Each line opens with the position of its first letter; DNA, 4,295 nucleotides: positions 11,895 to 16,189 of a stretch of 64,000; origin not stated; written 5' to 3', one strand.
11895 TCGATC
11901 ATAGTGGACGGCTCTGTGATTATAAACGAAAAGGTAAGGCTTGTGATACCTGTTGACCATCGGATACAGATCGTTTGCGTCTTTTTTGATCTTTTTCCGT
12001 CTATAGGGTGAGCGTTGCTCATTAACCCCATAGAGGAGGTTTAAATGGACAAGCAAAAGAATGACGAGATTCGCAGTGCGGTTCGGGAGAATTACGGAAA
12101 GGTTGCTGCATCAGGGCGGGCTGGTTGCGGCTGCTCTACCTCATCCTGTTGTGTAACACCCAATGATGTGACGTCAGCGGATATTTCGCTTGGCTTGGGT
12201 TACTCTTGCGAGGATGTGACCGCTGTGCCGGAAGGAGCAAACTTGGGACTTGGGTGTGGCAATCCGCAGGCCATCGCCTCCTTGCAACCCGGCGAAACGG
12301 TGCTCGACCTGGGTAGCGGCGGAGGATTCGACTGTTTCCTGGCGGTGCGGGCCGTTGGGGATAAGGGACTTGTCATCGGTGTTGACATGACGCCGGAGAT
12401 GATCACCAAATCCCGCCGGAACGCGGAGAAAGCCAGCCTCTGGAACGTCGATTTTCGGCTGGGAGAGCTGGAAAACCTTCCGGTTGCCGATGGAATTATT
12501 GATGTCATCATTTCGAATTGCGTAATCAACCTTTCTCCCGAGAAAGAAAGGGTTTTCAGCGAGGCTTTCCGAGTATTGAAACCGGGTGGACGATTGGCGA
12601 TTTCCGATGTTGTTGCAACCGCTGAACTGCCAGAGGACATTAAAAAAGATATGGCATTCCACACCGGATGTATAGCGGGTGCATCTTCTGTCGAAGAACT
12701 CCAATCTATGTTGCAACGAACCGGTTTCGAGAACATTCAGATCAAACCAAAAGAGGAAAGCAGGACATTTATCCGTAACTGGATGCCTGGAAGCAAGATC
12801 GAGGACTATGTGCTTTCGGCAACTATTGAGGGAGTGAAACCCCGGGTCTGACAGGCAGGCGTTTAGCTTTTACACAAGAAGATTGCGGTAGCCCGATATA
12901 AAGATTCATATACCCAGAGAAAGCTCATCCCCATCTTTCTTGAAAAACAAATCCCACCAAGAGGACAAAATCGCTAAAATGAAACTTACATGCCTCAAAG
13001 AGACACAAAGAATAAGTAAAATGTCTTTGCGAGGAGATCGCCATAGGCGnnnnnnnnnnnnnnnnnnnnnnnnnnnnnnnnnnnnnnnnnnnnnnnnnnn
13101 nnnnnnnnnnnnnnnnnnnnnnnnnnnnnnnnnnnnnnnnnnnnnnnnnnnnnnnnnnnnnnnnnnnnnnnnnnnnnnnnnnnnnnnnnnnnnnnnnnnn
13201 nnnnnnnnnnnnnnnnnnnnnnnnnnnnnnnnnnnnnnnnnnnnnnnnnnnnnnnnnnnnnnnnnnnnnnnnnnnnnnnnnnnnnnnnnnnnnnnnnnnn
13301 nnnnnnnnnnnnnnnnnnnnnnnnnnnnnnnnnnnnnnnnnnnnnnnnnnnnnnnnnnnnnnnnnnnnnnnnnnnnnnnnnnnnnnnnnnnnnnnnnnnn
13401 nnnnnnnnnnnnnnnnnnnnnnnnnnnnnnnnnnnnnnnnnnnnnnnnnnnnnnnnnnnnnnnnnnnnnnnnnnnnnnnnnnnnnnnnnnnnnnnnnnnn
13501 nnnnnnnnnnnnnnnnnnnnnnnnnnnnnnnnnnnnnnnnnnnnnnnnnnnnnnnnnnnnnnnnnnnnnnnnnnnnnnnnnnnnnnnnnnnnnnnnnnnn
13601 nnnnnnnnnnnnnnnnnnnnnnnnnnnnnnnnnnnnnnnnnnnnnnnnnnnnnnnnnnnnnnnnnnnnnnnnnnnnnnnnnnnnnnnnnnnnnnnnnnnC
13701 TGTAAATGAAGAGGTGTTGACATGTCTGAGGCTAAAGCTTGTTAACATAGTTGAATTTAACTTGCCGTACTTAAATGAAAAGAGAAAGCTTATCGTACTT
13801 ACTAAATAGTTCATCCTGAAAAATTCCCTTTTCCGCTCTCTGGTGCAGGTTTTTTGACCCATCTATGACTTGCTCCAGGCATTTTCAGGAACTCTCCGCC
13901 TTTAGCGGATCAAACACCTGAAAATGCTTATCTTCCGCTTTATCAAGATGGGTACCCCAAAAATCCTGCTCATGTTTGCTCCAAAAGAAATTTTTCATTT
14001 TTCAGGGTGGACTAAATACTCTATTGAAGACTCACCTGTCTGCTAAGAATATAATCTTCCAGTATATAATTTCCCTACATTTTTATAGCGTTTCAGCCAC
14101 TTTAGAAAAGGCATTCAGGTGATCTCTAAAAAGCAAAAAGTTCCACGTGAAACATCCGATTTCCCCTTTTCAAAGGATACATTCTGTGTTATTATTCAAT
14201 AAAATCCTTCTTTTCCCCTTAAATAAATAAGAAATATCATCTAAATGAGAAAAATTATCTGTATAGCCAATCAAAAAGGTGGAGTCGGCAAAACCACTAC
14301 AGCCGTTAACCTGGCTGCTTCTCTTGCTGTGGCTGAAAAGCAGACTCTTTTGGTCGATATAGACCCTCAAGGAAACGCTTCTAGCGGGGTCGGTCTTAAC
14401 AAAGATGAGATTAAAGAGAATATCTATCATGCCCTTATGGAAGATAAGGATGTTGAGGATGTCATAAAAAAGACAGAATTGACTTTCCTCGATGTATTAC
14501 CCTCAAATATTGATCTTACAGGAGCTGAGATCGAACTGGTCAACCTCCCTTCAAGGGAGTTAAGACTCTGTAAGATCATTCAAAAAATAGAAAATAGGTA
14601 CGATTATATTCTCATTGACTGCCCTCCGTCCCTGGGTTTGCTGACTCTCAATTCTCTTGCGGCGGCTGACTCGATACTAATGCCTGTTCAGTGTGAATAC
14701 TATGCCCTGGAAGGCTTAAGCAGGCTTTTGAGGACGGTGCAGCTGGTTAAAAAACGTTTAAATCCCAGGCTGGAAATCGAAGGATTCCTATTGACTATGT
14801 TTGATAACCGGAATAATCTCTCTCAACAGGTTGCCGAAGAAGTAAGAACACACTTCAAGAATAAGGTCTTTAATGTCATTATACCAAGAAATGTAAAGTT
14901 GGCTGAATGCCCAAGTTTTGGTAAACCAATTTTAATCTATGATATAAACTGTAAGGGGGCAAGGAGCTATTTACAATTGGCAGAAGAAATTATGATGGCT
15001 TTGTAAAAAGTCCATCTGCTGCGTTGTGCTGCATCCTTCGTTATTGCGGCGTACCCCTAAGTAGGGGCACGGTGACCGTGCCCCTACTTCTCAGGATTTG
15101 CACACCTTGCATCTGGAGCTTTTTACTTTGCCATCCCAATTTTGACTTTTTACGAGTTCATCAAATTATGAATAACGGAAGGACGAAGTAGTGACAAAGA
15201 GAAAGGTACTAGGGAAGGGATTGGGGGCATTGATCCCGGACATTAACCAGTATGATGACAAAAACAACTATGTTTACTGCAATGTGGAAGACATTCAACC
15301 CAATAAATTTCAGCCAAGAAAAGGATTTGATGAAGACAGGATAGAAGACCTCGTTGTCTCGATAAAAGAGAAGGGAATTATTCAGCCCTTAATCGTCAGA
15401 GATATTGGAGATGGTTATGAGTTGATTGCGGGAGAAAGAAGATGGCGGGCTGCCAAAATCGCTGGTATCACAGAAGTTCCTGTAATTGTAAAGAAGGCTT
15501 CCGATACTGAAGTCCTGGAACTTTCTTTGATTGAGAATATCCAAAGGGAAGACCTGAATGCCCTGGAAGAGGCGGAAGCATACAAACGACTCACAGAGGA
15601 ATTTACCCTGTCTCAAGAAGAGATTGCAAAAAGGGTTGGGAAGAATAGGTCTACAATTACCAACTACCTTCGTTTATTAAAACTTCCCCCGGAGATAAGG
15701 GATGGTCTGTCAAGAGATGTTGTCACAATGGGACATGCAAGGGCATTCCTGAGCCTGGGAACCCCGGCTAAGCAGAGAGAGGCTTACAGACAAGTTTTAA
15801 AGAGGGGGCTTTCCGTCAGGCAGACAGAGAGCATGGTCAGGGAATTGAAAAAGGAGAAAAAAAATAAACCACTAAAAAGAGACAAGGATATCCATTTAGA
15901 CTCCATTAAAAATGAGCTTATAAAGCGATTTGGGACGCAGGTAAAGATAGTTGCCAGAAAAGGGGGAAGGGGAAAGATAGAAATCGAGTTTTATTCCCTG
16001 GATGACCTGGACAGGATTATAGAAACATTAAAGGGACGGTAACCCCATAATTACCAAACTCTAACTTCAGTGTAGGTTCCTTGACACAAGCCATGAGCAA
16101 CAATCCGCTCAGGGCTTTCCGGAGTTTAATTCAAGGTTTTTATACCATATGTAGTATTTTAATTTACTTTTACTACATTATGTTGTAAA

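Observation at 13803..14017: Novel MITE-like element family inserted precisely at stop codons (two full copies in opposite orientation plus one remnant)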

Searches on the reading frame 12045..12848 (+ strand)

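Call 52: search_protein_families(library=pfam, proteins=[window:12045-12848:+])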
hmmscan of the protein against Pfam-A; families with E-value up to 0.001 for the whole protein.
window:12045-12848:+ (268 aa): 12 families
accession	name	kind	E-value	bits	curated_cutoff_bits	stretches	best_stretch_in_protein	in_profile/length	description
PF13847.12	Methyltransf_31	-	1.2e-37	129.2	27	1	82-227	3-145/145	Methyltransferase domain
PF13649.12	Methyltransf_25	-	7.3e-21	75.1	27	1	86-182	1-97/97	Methyltransferase domain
PF08241.18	Methyltransf_11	-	2.6e-20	73.3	21.2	1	87-186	1-95/95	Methyltransferase domain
PF01209.24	Ubie_methyltran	-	2.3e-16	60.3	20.1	1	79-187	44-152/233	ubiE/COQ5 methyltransferase family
PF13489.12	Methyltransf_23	-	4.2e-12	46.5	27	1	79-232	19-163/164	Methyltransferase domain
PF08242.18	Methyltransf_12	-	3.1e-10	41.1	30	1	87-184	1-98/98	Methyltransferase domain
PF01135.25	PCMT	-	5.4e-10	39.8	20.3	1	79-141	70-132/210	Protein-L-isoaspartate(D-aspartate) O-methyltransferase (PCMT)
PF06325.19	PrmA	-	3.4e-06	27.2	22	1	80-192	159-264/296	Ribosomal protein L11 methyltransferase (PrmA)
PF20922.3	Anamorsin_N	-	5.8e-06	26.5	27.1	1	142-238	42-126/163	Anamorsin, N-terminal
PF01728.25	FtsJ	-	2.9e-05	24.5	24.1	1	80-178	19-118/181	FtsJ-like methyltransferase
PF05175.20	MTS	-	4.2e-05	23.7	23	1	83-186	32-138/170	Methyltransferase small domain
PF05148.21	Methyltransf_8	-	0.00019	21.8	27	1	141-193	112-163/219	Hypothetical methyltransferase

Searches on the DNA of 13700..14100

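Call 45: search_rna_families(source=window, start=13700, end=14100, threshold=evalue, max_evalue=1)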
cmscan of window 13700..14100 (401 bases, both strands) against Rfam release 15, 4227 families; matches with E-value up to 1: 0.
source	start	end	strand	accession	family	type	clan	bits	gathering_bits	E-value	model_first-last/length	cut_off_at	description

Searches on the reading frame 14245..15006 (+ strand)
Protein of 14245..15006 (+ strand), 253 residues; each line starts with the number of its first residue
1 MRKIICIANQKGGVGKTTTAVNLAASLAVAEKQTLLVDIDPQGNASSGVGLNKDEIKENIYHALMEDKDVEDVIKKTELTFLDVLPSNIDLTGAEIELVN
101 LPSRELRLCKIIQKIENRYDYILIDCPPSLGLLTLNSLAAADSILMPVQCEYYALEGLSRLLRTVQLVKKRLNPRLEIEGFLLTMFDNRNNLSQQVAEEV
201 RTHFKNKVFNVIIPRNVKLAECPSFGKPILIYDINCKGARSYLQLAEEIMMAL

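Call 15: find_encoding_contigs(protein=window:14245-15006:+, flank=10000, max_places=10)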
Protein window:14245-15006:+ (253 aa): no gene with exactly this product is on record in the collection.

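Call 52: search_protein_families(library=pfam, proteins=[window:14245-15003:+])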
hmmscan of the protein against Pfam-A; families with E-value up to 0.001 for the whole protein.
window:14245-15003:+ (253 aa): 7 families
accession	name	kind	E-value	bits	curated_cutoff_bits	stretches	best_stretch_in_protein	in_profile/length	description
PF13614.12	AAA_31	-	1.2e-71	240.8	27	1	3-178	2-177/177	AAA domain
PF01656.29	CbiA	-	4.8e-30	104.5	25.4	1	5-229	1-125/125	CobQ/CobB/MinD/ParA nucleotide binding domain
PF06564.18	CBP_BcsQ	-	1.5e-12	48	21.3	1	3-247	2-231/234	Cellulose biosynthesis protein BcsQ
PF10609.15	ParA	-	2.9e-11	43.7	27.1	1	2-248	3-244/246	NUBPL iron-transfer P-loop NTPase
PF09140.17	MipZ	-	4.5e-11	43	20.7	1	4-153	2-134/262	ATPase MipZ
PF02374.21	ArsA_ATPase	-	9e-10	38.7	24.3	1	10-223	8-224/305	Anion-transporting ATPase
PF00142.24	Fer4_NifH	-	2.1e-08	34.4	25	1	10-74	7-74/271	4Fe-4S iron sulfur cluster binding proteins, NifH/frxC family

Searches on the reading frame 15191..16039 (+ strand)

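Call 52: search_protein_families(library=pfam, proteins=[window:15191-16039:+])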
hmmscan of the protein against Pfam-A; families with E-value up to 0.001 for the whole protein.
window:15191-16039:+ (283 aa): 5 families
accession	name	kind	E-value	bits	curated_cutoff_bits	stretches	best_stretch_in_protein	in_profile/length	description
PF17762.8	HTH_ParB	-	2.2e-38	130.9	22.6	1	120-221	1-102/102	ParB HTH domain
PF02195.25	ParB_N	-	2e-35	121.2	26.3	1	30-118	6-95/95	ParB N-terminal domain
PF23552.2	ParB_C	-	4.5e-12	45.7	23.8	1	233-281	2-50/50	ParB dimerisation domain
PF08535.16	KorB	-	3.9e-05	24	22.3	1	141-179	5-43/89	KorB domain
PF01381.28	HTH_3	-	0.00021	21.7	23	1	136-161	6-31/55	Helix-turn-helix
